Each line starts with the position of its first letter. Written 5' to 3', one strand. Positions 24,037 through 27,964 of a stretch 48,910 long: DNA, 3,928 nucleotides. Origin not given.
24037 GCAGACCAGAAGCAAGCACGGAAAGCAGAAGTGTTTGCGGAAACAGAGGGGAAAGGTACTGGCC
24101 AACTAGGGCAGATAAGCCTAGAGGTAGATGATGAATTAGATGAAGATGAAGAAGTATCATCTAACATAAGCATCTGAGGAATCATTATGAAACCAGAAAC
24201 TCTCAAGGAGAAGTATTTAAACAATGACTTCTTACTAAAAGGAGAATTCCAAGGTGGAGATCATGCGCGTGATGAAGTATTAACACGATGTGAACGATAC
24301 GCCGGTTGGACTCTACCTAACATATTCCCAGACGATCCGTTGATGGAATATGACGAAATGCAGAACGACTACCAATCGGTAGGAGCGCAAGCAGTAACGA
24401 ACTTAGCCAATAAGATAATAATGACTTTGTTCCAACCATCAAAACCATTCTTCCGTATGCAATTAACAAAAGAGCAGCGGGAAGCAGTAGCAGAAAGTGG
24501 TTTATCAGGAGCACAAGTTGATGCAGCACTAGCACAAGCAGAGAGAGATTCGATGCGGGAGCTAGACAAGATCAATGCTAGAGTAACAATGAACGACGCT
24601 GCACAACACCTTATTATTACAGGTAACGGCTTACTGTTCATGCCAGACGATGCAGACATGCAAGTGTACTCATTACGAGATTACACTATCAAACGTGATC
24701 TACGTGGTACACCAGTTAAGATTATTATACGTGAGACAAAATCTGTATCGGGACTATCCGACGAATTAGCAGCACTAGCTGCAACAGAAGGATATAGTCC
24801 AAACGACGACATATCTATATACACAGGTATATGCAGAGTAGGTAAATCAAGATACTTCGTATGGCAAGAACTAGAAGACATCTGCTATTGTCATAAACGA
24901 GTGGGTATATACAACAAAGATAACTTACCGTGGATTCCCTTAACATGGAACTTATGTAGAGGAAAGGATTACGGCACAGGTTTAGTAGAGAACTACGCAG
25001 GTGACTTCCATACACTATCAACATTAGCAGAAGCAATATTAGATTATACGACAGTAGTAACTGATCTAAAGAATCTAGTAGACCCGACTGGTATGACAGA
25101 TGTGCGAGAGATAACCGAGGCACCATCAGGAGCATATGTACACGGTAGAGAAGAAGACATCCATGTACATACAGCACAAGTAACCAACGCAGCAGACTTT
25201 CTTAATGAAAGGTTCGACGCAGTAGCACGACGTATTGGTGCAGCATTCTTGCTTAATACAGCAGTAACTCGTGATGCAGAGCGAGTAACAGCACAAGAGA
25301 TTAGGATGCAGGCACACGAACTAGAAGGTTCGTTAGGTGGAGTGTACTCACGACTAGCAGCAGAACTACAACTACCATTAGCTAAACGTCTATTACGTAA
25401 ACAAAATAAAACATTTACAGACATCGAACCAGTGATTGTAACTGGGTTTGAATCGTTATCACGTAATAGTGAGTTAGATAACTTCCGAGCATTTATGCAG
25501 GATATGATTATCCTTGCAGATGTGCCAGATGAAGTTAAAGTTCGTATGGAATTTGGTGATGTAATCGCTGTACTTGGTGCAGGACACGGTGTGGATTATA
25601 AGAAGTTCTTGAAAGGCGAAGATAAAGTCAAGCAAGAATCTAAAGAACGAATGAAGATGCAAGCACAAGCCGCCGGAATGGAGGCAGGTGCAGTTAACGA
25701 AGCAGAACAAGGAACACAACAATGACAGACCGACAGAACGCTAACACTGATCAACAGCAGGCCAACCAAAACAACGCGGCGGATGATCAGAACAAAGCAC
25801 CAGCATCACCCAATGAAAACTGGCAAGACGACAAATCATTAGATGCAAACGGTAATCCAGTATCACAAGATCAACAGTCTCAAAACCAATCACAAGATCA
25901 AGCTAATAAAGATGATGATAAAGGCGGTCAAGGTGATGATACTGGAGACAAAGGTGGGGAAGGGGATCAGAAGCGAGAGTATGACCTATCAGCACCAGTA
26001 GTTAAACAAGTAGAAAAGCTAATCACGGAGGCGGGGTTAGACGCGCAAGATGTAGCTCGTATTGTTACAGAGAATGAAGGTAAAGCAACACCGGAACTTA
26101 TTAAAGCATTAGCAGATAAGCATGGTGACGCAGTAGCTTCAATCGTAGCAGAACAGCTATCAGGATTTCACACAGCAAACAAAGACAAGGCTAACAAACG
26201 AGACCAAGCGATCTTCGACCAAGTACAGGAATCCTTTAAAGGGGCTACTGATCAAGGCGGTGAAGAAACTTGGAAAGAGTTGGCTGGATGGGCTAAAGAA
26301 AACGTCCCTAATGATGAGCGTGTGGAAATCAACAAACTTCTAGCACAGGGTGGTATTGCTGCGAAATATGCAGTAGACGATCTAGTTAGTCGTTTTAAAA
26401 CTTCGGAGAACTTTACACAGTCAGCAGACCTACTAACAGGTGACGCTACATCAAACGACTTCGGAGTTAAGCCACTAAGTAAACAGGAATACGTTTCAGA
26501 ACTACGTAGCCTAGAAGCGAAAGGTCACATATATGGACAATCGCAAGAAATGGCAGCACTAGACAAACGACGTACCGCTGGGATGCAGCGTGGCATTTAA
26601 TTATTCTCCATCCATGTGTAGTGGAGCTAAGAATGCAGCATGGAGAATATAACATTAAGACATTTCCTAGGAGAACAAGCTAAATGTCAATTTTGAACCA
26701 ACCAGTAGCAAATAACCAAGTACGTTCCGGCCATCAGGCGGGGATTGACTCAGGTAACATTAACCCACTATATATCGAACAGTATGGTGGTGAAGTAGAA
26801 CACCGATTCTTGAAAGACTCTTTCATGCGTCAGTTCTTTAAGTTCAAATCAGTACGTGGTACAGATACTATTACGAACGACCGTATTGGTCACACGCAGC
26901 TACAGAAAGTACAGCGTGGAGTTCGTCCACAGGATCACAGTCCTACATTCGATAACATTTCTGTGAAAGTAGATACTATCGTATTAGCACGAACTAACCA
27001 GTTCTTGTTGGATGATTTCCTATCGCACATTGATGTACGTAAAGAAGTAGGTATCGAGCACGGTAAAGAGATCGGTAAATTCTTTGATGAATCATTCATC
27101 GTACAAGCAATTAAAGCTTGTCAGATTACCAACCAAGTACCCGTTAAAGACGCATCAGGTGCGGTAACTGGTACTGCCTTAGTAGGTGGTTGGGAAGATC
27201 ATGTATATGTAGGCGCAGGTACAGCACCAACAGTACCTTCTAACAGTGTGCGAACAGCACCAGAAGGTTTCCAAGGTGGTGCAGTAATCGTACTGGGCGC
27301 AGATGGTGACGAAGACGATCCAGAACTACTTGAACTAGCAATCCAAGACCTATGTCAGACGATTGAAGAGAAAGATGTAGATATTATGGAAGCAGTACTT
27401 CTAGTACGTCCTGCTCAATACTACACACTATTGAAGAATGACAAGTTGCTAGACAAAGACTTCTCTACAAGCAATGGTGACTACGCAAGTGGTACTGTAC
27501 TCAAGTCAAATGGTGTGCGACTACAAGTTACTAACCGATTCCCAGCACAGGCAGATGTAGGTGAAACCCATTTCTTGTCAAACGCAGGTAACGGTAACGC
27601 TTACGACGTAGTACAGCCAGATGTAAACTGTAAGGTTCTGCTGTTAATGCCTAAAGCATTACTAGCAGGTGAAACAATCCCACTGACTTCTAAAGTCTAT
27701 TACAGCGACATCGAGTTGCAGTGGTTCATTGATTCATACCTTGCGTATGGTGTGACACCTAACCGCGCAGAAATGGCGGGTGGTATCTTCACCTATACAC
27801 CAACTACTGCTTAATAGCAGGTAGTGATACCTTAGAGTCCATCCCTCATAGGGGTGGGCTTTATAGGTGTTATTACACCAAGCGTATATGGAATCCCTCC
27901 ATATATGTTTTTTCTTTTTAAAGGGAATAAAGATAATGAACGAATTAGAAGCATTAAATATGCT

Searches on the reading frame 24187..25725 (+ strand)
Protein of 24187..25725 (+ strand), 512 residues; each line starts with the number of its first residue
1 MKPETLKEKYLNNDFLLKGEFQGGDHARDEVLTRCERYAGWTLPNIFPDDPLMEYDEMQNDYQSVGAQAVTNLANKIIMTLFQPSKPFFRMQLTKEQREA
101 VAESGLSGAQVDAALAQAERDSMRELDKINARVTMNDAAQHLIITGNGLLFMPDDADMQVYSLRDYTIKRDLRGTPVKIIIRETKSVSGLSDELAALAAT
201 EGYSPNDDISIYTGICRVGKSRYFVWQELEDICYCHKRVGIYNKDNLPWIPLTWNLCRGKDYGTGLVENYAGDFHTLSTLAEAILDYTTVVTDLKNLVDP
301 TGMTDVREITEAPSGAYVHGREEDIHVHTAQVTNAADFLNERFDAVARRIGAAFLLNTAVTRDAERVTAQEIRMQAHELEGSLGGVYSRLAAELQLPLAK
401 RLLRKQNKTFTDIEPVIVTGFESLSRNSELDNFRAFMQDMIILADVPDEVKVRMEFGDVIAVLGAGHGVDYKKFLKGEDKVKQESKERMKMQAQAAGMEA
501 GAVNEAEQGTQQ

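Call 8: search_protein_families(library=phrogs, proteins=[window:24187-25725:+])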
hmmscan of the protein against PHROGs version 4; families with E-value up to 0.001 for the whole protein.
window:24187-25725:+ (512 aa): 3 families
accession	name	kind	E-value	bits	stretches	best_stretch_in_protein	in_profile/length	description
phrog_449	-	connector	2.1e-167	558.8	1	18-511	9-511/520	head-tail adaptor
phrog_332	-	connector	1.3e-20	74.3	2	245-508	258-538/560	head-tail adaptor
phrog_21643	-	unknown function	6.4e-05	23.2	1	330-502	60-239/268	-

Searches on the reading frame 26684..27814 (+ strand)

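Call 8: search_protein_families(library=phrogs, proteins=[window:26684-27814:+])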
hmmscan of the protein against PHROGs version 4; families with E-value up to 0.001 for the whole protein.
window:26684-27814:+ (376 aa): 2 families
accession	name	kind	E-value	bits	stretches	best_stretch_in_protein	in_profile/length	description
phrog_267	-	head and packaging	4.9e-76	257.5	1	10-370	27-325/410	major head protein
phrog_27239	-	head and packaging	7e-05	23.9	1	8-146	7-146/163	major head protein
